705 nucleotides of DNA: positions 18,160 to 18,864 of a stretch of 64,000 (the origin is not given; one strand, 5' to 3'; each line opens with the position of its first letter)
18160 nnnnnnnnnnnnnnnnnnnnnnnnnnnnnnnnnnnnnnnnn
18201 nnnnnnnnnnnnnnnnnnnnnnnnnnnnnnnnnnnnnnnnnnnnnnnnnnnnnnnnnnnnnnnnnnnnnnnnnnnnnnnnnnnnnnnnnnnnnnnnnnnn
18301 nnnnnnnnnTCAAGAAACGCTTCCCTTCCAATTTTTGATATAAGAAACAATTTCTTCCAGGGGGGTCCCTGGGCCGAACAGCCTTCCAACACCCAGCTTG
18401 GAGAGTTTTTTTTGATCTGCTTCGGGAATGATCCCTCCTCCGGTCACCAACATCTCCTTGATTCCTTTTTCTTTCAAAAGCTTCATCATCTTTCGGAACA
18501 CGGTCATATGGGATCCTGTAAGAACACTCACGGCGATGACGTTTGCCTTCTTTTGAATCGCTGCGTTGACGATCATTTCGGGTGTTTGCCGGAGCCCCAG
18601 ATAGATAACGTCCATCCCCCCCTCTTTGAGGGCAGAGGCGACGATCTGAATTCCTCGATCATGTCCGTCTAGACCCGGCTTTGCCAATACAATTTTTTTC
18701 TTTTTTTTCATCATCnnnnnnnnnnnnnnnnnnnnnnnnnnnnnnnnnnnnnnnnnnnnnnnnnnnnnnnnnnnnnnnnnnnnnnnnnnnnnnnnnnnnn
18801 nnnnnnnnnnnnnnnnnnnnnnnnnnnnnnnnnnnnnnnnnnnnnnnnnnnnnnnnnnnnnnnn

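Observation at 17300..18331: Membrane-anchored Mrr-fold domain fused to a PilZ c-di-GMP receptor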

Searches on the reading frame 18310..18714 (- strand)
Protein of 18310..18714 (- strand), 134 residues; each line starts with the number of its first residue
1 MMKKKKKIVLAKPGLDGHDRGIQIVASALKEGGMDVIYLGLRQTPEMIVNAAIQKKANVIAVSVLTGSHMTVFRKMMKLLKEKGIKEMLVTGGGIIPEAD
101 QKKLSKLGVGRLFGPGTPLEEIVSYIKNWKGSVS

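Call 3: search_protein_families(library=pfam, proteins=[window:18310-18714:-], max_evalue=1)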
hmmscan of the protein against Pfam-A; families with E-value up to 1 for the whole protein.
window:18310-18714:- (134 aa): 6 families
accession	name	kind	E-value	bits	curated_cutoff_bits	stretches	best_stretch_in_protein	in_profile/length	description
PF02310.24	B12-binding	-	1.2e-25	90.1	32.1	1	7-121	2-119/121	B12 binding domain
PF05005.20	Ocnus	-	4.6e-05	23.9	23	1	54-115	29-90/108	Janus/Ocnus family (Ocnus)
PF02878.22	PGM_PMM_I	-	0.0012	19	22.5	1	4-86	39-118/138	Phosphoglucomutase/phosphomannomutase, alpha/beta/alpha domain I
PF05112.17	Baculo_p47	-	0.089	12.8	25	1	45-92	223-268/306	Baculovirus P47 protein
PF13407.12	Peripla_BP_4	-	0.096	12.6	35.1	1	48-87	47-83/258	Periplasmic binding protein domain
PF08032.17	SpoU_sub_bind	-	0.11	13.3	22.8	1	49-90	8-49/76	RNA 2'-O ribose methyltransferase substrate binding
